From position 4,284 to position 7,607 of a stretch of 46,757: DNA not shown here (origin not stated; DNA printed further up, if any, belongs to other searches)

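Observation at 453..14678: Co-directional four-gene locus: TIR-NTPase, FHA-NTPase-GAF-PP2C, then two giant domain-less proteins, a candidate undescribed conflict/signalling system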

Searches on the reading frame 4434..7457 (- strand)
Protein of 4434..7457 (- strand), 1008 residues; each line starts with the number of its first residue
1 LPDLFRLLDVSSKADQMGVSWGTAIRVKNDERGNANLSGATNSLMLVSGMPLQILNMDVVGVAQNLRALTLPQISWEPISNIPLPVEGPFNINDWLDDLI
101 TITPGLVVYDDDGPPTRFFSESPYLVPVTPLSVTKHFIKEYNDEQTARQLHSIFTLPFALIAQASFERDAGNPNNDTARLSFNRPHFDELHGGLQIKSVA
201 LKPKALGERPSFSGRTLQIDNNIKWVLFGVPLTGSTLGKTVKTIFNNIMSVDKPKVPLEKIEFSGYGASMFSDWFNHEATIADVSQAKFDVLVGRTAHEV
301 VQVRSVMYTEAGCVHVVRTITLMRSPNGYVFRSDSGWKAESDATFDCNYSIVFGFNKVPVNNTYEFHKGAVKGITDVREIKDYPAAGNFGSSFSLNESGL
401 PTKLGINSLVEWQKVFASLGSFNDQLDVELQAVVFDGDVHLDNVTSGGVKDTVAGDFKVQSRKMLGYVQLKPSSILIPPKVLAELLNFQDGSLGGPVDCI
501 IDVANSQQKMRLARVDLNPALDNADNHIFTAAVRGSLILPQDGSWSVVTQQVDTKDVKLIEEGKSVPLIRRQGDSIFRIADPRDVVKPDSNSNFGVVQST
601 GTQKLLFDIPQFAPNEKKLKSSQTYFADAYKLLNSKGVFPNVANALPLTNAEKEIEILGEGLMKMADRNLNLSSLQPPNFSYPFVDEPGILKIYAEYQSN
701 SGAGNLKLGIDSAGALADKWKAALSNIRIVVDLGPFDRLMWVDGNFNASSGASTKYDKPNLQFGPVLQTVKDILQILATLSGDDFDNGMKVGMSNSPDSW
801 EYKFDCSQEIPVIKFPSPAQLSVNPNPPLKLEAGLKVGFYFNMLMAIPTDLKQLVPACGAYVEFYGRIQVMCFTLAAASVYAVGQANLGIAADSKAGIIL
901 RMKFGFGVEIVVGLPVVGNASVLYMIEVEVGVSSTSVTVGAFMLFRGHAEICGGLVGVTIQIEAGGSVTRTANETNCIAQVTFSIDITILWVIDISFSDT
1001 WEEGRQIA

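Call 32: predict_structure(alignment_id=A2)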
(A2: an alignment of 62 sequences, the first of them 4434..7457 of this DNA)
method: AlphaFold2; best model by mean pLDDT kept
length: 1008 residues; sequences in the alignment: 62
mean_pLDDT: 82.0   pTM: 0.71
mean pLDDT of the five models: 82.0, 80.2, 77.8, 77.4, 75.6
residues with pLDDT >= 90: 344; 70-90: 501; 50-70: 136; < 50: 27
segments of 3 or more residues with pLDDT < 50: 31-33, 39-48, 785-787, 795-800, 850-852
pLDDT, mean of each block of 10 residues (from residue 1): 70 68 65 48 39 81 87 85 89 85 90 85 88 89 86 89 84 73 75 80 86 90 84 91 95 92 74 92 95 86 97 96 90 96 93 93 94 95 93 95 93 93 96 96 93 90 96 96 95 94 92 95 94 91 80 85 86 91 89 87 84 92 86 76 83 85 85 77 78 84 85 81 86 84 81 72 79 69 52 47 68 63 66 79 59 62 80 68 79 75 75 61 72 65 75 70 77 76 78 76 72
secondary structure, 60 per line:
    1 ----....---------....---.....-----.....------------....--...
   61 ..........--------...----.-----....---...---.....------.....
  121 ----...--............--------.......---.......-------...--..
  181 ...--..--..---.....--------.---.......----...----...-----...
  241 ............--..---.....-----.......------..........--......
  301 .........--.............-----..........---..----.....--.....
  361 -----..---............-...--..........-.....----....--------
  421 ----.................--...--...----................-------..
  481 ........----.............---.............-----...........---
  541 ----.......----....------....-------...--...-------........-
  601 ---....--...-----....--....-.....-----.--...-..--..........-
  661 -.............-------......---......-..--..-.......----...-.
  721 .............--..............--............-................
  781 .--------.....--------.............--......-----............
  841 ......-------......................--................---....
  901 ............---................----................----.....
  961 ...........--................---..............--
elements in order (helices of 4 or more, strands of 3 or more residues): E5-8 E18-21 E25-29 E35-39 E52-55 E58-62 E66-70 E79-81 H92-95 E105-109 E116-120 E125-127 H130-141 E150-156 E160-166 E179-183 E195-199 E212-218 E223-225 E230-232 H238-252 E260-264 E270-276 E283-292 E295-309 E312-324 E330-339 E349-353 E356-360 E371-382 E389-394 H395-398 H400-404 H409-412 E425-441 E444-446 E449-451 E456-471 H479-488 E493-502 E509-521 E527-537 E545-551 E556-559 E566-569 E577-579 E592-599 E604-607 E610-612 E618-621 E624-627 H629-633 H650-653 E654-659 E662-671 E682-687 E691-696 E705-711 E720-733 E736-749 E752-763 H765-781 E790-794 E803-815 H818-823 E829-846 E854-875 E878-893 E897-912 E916-931 E936-951 E956-971 E974-989 E993-1006

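Call 35: fold_search(model_id=the predicted structure, library=pdb)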
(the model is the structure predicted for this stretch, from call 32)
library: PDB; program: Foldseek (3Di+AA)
matches with E <= 10: 567; with E <= 0.001: 11
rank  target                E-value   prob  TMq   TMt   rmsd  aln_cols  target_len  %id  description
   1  4q35_A                3.4e-06  0.98  0.09  0.11  25.5       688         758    9  Structure of a membrane protein (released 2014-06-25)
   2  9kn3_A                8.2e-06  0.97  0.09  0.12  24.7       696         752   10  Cryo-EM structure of LptDEM complex from Escherichia coli (released 2025-07-23)
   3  7lhg_C                6.7e-05  0.84  0.11  0.13  36.7       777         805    8  Cryo-EM structure of E. coli P pilus tip assembly intermediate PapC-PapD-PapK-PapG in the first conformation (released 2021-08-11)
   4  5iv9_A                1.2e-04  0.75  0.09  0.11  25.6       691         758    9  The LPS Transporter LptDE from Klebsiella pneumoniae, full-length (released 2016-05-18)
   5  9fx8_D                2.6e-04  0.75  0.11  0.15  32.2       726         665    8  Cryo-EM structure of the FimI-bound type 1 pilus assembly platform complex - Local refinement (released 2025-06-04)
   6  6r2q_B                3.0e-04  0.85  0.12  0.17  37.7       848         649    6  Structure of the Mtr complex (released 2020-04-22)
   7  9fz5_A                3.3e-04  0.51  0.09  0.11  25.2       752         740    8  Cryo-EM structure of LptDE-YedD complex from Escherichia Coli (released 2025-04-09)
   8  8agd_A                4.0e-04  0.21  0.09  0.08  37.6      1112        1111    9  Full SDBC and SOD assembly (released 2023-04-12)
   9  7zgx_A                4.8e-04  0.30  0.09  0.09  30.0       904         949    8  S-layer Deinoxanthin Binding Complex, C1 symmetry (released 2022-07-13)
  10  9ia0_A                8.0e-04  0.57  0.09  0.11  24.2       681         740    9  LpDE from Escherichia coli (released 2025-12-10)
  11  9rps_A                9.7e-04  0.23  0.09  0.11  35.9      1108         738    7  Cryo-EM structure of Shigella flexneri LptDE in complex with RTP45 superinfection exclusion protein from RTP bacteriop (released 2025-12-10)
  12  9ia5_A                1.1e-03  0.57  0.09  0.12  24.2       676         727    8  LpDEM from Escherichia coli (released 2025-12-10)
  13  9fxs_D                1.1e-03  0.44  0.10  0.13  33.1       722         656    7  Cryo-EM structure of the type 1 pilus complex including pilus rod and FimI-bound assembly platform after incorporation (released 2025-06-04)
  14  3rfz_B                2.4e-03  0.51  0.11  0.14  32.6       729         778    7  Crystal structure of the FimD usher bound to its cognate FimC:FimH substrate (released 2011-06-01)
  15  7lhi_C                3.0e-03  0.33  0.10  0.13  36.5       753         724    9  Cryo-EM structure of E. coli P pilus tip assembly intermediate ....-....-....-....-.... (released 2021-08-11)
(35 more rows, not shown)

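Call 53: fold_search(model_id=the predicted structure, library=viral)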
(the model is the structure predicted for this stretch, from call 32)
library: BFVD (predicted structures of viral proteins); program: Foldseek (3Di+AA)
matches with E <= 10: 305; with E <= 0.001: 5
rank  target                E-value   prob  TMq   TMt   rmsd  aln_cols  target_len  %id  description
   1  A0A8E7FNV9            5.0e-07  0.57  0.08  0.06  44.5      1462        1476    8  (no name in the UniProt tables at hand)
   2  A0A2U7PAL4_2          4.9e-05  0.82  0.10  0.10  31.5       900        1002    8  (no name in the UniProt tables at hand)
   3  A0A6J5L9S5            8.2e-05  0.44  0.09  0.10  32.5      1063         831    8  Repeat domain in Vibrio, Colwellia, Bradyrhizobium and Shewanella [uncultured Caudovirales phage]
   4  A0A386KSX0            7.4e-04  0.82  0.08  0.09  28.2       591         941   10  Host specificity protein J [Caulobacter phage Kronos]
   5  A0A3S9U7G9            8.5e-04  0.23  0.08  0.08  31.0       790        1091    9  (no name in the UniProt tables at hand)
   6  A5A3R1                1.6e-03  0.33  0.08  0.07  34.6       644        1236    8  (no name in the UniProt tables at hand)
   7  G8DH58                2.3e-03  0.30  0.10  0.09  47.9       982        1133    8  (no name in the UniProt tables at hand)
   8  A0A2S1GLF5            5.3e-03  0.11  0.07  0.07  42.2       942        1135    8  (no name in the UniProt tables at hand)
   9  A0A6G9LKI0            6.1e-03  0.14  0.07  0.09  32.2       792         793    7  (no name in the UniProt tables at hand)
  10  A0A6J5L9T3            6.3e-03  0.13  0.07  0.09  42.9       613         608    6  Autotransporter beta-domain containing protein [uncultured Caudovirales phage]
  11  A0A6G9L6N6            7.0e-03  0.06  0.04  0.04  47.7       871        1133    7  Tail fiber receptor binding protein [Bacillus phage vB_BcM_Sam46]
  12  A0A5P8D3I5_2          1.0e-02  0.25  0.11  0.11  28.8       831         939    8  (no name in the UniProt tables at hand)
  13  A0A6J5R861            1.3e-02  0.18  0.07  0.10  29.5       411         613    7  Autotransporter beta-domain containing protein [uncultured Caudovirales phage]
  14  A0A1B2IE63            1.6e-02  0.07  0.06  0.05  31.3       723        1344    9  Putative tail fiber protein [Erwinia phage vB_EamM_Kwan]
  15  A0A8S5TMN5            1.7e-02  0.06  0.06  0.07  33.5       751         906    9  Distal tail protein [Siphoviridae sp. ctKgQ2]
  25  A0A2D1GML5            7.9e-02  0.03  0.08  0.06  37.5      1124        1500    9  (no name in the UniProt tables at hand)
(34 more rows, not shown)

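Call 95: search_protein_representatives(protein=window:4434-7457:-)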
Query: 1008 residues. Proteins with E-value up to 0.001 (for the whole library): 749; up to 1e-10: 592; up to 1e-30: 370. The best 150 are listed.
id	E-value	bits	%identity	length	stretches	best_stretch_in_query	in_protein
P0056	0.0e+00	1471.6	67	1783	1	2-1008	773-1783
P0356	0.0e+00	1321.0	62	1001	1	7-1008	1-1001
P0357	0.0e+00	1134.6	72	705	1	307-1008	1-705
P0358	3.7e-257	872.3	71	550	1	464-1008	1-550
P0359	1.9e-218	744.2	45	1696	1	4-1008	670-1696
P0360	2.6e-218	743.7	45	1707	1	3-1008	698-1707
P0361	1.2e-215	734.9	46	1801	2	573-1008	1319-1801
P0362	3.1e-212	723.6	45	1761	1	3-1008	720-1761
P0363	1.4e-205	701.6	48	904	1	126-1008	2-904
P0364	2.6e-205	700.7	43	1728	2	573-1008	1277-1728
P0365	1.2e-200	685.3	44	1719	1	3-1007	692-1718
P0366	1.4e-200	685.1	44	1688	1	5-1008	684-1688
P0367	5.9e-189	646.6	58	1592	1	3-565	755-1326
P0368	1.4e-187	642.0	43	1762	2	4-647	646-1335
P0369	8.9e-187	639.4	44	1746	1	4-1008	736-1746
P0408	4.1e-100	352.5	35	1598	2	4-386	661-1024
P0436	7.0e-78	278.9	33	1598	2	5-352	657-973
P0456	9.9e-71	255.2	34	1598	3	55-383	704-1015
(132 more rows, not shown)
